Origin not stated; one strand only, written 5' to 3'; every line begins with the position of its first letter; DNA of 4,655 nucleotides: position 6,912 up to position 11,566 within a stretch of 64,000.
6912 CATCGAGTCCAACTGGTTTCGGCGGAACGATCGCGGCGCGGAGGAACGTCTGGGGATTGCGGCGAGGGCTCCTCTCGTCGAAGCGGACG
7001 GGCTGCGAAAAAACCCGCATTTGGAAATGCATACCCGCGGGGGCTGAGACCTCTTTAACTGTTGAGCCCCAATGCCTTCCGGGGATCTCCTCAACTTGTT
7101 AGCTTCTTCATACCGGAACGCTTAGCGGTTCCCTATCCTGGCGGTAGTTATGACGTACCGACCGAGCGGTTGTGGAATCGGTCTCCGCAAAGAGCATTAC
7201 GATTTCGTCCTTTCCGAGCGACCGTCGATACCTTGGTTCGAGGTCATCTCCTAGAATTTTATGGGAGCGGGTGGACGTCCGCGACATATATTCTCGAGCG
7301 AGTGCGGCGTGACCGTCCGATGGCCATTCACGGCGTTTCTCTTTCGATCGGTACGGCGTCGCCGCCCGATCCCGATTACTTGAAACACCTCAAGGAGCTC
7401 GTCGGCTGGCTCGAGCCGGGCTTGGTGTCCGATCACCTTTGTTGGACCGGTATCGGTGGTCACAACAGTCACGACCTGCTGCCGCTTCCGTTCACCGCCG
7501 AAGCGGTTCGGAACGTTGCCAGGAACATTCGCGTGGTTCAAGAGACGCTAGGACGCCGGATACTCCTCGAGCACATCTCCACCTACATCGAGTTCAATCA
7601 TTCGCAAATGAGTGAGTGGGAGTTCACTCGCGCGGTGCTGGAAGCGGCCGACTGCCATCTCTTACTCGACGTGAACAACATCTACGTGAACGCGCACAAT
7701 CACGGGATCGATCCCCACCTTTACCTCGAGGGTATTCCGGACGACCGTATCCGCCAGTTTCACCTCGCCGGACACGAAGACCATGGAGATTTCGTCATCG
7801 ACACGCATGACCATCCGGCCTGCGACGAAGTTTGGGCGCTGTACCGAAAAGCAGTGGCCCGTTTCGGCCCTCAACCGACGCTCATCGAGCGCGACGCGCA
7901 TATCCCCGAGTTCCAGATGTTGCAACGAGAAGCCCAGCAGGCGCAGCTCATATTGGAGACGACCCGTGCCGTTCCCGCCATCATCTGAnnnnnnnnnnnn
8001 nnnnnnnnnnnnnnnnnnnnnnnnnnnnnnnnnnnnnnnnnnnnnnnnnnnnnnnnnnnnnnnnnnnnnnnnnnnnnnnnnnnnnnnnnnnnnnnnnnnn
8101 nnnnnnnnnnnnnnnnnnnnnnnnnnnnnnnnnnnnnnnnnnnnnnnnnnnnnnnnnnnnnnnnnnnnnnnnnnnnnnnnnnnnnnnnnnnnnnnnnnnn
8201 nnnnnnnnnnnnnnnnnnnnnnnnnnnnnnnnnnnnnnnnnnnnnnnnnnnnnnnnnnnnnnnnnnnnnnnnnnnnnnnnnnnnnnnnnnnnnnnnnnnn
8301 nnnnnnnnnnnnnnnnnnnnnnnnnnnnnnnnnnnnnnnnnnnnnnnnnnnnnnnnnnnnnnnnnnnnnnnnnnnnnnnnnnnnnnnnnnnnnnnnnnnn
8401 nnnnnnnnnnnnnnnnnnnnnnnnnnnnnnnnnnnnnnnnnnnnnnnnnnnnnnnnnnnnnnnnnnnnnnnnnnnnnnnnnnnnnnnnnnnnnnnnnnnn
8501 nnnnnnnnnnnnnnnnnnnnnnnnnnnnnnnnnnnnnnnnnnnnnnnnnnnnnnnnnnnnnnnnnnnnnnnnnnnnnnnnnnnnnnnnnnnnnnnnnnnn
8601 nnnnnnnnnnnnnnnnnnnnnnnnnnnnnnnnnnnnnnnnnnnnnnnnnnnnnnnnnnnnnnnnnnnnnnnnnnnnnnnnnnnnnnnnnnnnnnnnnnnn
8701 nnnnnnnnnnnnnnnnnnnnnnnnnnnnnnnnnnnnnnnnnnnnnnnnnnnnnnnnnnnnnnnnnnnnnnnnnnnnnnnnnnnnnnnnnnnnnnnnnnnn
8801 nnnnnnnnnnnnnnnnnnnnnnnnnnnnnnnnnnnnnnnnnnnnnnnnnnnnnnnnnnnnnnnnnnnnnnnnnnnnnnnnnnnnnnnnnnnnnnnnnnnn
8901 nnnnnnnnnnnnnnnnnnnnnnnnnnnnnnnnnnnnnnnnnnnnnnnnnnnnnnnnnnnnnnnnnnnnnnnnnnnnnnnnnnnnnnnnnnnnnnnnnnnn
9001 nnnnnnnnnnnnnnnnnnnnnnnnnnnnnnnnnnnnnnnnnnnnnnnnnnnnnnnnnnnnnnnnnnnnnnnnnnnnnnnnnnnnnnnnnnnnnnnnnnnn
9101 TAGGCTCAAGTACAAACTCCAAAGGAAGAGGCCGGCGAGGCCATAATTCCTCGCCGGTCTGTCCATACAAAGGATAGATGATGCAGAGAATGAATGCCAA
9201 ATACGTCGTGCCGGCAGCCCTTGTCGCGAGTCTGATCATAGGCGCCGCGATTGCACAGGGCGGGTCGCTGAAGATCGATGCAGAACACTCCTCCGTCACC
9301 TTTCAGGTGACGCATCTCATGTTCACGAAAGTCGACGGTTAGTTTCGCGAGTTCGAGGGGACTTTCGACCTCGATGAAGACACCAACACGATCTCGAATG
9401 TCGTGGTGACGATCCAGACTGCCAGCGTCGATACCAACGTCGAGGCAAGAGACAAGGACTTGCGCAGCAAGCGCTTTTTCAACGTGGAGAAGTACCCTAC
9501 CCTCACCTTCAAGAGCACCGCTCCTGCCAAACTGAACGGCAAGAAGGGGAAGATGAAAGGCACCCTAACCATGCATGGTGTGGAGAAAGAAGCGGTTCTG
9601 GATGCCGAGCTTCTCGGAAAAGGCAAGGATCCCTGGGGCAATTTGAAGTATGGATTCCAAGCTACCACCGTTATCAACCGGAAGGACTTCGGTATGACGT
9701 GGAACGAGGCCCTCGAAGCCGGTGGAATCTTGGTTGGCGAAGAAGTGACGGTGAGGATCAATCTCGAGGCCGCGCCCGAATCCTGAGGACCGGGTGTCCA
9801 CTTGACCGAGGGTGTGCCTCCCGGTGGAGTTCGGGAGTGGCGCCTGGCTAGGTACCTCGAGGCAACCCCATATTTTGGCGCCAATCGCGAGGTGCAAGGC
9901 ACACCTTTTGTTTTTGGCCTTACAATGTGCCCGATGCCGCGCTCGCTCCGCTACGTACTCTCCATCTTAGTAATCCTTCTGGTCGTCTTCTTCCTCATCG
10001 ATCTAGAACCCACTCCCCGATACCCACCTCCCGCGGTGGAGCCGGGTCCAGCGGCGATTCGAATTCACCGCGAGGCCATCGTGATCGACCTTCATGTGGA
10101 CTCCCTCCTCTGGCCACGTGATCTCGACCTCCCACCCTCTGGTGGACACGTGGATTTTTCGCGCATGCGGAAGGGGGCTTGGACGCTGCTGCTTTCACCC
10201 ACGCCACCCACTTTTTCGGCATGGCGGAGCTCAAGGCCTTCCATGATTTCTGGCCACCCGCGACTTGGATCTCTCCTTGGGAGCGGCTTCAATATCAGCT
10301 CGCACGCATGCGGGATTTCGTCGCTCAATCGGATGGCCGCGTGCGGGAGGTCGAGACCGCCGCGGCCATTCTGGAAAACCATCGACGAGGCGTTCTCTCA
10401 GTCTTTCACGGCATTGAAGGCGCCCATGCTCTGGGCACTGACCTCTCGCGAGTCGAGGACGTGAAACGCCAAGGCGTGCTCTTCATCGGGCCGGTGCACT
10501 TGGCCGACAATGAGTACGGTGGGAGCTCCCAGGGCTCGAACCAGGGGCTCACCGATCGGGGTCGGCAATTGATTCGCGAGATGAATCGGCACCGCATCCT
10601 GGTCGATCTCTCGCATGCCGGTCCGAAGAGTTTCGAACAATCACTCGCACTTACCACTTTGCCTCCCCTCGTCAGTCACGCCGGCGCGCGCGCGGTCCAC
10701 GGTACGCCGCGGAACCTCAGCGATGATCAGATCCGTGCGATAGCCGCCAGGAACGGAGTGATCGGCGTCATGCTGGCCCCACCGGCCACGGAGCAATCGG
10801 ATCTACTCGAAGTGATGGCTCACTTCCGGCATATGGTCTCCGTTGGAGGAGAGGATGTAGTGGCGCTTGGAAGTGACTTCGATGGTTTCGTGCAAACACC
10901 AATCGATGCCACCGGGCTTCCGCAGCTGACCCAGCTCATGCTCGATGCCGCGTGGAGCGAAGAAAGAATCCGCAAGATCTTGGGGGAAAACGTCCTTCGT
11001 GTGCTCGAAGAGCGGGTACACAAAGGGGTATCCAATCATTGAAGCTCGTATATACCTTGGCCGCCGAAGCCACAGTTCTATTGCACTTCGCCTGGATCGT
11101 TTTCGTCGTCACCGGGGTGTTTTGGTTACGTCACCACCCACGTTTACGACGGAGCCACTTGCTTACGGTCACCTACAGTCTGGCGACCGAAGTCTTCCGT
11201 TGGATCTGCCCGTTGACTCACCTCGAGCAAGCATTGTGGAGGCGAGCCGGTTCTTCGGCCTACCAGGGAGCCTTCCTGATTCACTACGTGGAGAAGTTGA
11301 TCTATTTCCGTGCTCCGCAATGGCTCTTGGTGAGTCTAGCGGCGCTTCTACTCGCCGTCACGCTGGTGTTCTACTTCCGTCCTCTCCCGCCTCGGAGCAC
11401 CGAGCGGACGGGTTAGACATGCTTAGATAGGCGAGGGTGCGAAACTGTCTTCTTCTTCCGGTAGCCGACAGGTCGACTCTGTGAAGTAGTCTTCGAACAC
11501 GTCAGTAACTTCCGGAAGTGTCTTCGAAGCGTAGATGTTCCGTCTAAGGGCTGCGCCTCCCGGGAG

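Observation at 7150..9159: Bufferin-type MNIO RiPP locus in B-C-A order, with a broken MNIO gene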

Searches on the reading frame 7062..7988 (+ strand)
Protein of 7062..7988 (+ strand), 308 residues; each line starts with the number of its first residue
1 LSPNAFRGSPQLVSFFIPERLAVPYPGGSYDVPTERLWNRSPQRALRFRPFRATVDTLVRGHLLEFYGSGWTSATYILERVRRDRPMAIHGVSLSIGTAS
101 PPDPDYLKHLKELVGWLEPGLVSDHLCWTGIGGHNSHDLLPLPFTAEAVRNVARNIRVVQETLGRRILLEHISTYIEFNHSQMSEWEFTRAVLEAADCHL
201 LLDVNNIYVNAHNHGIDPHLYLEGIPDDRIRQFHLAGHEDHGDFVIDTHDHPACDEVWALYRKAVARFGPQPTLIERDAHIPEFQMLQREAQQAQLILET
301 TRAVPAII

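Call 62: find_encoding_contigs(protein=window:7062-7988:+, flank=3000, max_places=10)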
Protein window:7062-7988:+ (308 aa): no gene with exactly this product is on record in the collection.

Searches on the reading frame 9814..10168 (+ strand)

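Call 60: search_protein_families(library=pfam, max_evalue=0.001, proteins=[window:9814-10168:+])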
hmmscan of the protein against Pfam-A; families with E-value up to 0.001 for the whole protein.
window:9814-10168:+ (118 aa): 0 families

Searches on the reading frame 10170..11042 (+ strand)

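Call 60: search_protein_families(library=pfam, max_evalue=0.001, proteins=[window:10170-11042:+])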
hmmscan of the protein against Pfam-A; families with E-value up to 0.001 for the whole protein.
window:10170-11042:+ (290 aa): 1 family
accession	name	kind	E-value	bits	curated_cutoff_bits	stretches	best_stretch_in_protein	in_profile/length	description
PF01244.27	Peptidase_M19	-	2.2e-68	231.2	26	1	31-281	60-319/319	Membrane dipeptidase (Peptidase family M19)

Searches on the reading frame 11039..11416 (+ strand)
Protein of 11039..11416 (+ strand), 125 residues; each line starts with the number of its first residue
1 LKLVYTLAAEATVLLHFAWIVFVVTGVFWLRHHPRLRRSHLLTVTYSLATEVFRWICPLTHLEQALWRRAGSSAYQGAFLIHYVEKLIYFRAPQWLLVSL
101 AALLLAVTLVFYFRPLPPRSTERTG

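Call 60: search_protein_families(library=pfam, max_evalue=0.001, proteins=[window:11039-11416:+])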
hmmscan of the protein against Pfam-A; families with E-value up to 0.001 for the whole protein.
window:11039-11416:+ (125 aa): 1 family
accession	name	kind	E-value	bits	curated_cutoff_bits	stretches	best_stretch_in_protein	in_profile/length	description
PF10861.13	DUF2784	-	1e-24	87.1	29.7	1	7-112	2-104/109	Protein of Unknown function (DUF2784)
